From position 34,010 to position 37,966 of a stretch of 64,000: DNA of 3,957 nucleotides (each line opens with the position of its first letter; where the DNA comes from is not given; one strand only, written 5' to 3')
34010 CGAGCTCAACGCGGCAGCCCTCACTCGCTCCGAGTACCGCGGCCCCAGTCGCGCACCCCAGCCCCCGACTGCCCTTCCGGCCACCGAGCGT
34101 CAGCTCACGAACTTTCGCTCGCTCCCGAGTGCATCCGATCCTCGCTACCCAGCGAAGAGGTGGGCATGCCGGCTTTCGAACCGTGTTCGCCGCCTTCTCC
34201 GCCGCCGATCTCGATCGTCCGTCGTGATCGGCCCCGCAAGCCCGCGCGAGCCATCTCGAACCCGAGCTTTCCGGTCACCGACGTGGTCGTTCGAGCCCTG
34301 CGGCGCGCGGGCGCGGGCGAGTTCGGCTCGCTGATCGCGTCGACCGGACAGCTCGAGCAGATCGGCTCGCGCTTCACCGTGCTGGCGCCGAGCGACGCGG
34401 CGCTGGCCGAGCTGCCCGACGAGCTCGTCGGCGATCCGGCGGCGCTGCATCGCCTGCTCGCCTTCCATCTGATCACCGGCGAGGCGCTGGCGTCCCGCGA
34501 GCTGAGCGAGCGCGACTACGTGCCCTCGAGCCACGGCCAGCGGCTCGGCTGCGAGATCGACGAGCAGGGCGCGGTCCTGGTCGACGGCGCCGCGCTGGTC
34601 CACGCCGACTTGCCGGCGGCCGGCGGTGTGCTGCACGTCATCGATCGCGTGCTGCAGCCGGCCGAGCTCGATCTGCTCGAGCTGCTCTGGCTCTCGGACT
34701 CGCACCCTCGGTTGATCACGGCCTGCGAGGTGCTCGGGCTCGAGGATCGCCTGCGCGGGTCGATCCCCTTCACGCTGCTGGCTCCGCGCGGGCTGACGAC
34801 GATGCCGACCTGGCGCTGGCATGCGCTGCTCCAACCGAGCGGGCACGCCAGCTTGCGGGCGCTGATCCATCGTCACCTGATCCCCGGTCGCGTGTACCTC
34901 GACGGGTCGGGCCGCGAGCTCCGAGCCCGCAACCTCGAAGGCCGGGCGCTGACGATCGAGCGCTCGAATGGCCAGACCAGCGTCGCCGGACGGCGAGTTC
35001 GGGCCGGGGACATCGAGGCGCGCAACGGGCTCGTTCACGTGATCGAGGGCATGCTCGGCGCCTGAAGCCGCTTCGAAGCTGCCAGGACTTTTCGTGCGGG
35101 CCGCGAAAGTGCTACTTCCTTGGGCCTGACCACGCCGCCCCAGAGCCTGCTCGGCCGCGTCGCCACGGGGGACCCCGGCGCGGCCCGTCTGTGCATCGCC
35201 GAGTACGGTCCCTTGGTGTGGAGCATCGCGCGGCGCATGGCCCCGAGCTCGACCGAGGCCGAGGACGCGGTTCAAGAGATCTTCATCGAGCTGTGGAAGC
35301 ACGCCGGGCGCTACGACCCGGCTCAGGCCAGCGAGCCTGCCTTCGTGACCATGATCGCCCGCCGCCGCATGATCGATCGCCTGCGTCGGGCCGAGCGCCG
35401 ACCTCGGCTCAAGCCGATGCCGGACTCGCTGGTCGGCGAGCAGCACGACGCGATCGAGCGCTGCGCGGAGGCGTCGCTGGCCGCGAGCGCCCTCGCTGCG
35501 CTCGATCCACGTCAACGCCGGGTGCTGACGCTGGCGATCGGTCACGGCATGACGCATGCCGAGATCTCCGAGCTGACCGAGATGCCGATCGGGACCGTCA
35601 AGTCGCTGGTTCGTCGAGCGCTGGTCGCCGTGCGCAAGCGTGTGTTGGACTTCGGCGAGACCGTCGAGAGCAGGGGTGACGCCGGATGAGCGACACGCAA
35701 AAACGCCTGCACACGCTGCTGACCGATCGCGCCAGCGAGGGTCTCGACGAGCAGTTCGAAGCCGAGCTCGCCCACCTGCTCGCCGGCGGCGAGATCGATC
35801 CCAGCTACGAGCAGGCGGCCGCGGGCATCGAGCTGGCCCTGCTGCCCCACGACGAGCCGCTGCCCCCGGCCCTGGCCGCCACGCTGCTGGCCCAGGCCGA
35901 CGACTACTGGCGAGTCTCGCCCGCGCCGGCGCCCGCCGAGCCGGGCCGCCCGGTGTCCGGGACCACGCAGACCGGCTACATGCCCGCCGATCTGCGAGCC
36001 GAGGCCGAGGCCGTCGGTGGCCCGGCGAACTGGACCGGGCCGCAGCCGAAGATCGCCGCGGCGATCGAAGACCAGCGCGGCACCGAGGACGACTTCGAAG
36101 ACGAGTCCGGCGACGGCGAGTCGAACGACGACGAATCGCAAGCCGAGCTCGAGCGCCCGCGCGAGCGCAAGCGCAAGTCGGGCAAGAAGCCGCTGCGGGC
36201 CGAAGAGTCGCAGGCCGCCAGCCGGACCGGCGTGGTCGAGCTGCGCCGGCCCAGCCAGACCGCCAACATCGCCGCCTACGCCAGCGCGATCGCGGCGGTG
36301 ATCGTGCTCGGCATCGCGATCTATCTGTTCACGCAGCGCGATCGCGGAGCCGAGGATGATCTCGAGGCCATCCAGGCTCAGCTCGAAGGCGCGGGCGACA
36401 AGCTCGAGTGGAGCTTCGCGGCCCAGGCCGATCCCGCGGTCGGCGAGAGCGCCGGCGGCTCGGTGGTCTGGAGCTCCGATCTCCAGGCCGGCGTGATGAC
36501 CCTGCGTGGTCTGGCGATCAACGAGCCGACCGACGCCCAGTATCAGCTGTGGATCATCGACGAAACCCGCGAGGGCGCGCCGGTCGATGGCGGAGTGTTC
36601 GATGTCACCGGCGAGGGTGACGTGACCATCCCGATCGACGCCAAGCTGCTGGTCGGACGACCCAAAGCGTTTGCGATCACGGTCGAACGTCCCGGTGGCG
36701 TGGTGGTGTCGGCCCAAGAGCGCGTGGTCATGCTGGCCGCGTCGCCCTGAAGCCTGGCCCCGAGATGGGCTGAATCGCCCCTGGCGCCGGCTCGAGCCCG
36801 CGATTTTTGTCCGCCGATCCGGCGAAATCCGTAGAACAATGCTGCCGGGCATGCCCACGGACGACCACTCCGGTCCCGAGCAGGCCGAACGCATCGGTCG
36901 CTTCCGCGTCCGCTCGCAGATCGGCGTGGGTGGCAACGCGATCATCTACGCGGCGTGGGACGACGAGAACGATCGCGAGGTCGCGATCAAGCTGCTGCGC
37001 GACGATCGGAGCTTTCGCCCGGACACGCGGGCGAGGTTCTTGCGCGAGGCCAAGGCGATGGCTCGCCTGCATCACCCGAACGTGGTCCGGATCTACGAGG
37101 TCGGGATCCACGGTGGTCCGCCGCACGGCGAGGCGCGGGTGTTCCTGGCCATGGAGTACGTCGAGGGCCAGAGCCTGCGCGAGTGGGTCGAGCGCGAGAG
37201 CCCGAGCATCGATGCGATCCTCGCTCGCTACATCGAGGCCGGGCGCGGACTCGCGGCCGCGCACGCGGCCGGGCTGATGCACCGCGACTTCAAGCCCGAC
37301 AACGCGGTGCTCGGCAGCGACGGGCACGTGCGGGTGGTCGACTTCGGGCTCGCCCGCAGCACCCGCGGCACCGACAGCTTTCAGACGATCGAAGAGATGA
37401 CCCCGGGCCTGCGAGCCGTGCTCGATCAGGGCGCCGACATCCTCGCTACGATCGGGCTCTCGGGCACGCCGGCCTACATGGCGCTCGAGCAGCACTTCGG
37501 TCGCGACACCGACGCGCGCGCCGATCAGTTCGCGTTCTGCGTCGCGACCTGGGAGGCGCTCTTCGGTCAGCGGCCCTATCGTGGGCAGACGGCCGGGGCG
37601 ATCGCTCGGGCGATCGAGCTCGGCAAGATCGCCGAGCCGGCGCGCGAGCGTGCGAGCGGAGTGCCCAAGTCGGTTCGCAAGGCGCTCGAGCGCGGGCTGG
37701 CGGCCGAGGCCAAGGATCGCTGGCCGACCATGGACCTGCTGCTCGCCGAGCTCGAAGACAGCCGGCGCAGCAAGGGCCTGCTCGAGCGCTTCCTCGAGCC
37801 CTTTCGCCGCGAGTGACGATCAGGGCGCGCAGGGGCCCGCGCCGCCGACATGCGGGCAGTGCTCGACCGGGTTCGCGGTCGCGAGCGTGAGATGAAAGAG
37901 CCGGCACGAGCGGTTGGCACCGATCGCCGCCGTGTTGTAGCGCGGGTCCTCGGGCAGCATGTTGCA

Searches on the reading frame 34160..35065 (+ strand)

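Call 72: search_protein_families(library=pfam, proteins=[window:34160-35065:+], max_evalue=0.001)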
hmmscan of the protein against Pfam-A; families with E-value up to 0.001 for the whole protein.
window:34160-35065:+ (301 aa): 1 family
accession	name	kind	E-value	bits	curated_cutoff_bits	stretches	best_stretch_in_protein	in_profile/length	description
PF02469.27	Fasciclin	-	5.3e-35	120.8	22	2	55-167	6-123/123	Fasciclin domain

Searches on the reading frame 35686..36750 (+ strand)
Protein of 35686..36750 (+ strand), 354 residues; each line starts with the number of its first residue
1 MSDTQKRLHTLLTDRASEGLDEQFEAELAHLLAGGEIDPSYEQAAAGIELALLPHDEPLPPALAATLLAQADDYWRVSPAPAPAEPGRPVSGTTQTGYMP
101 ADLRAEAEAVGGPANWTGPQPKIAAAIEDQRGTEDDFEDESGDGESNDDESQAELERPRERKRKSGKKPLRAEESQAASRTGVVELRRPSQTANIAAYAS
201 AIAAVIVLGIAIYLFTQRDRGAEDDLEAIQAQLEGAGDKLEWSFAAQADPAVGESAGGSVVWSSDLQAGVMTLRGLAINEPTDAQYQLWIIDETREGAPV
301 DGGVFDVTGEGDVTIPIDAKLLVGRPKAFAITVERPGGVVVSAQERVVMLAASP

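Call 72: search_protein_families(library=pfam, proteins=[window:35686-36750:+], max_evalue=0.001)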
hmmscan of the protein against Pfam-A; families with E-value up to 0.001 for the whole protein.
window:35686-36750:+ (354 aa): 1 family
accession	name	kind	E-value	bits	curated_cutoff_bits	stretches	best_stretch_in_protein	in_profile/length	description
PF10099.14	RskA_C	-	4.3e-15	56.6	29.4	1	199-339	2-126/135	Anti-sigma-K factor rskA, C-terminal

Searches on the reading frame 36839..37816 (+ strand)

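Call 72: search_protein_families(library=pfam, proteins=[window:36839-37816:+], max_evalue=0.001)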
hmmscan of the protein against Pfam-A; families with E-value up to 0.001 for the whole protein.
window:36839-37816:+ (325 aa): 5 families
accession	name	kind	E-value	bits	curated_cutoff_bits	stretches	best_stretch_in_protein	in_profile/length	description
PF00069.31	Pkinase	-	3.8e-33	115.4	31.7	1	23-300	2-257/263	Protein kinase domain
PF07714.23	PK_Tyr_Ser-Thr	-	6.6e-27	94.9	23.1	2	25-181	4-158/258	Protein tyrosine and serine/threonine kinase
PF01636.29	APH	-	8e-07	29.5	23.2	1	55-142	27-111/239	Phosphotransferase enzyme family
PF06293.20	Kdo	-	7.7e-06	25.9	21.3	1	51-172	43-169/207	Lipopolysaccharide kinase (Kdo/WaaP) family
PF03109.22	ABC1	-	0.00091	18.9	22.9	0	100-176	142-218/244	ABC1 atypical kinase-like domain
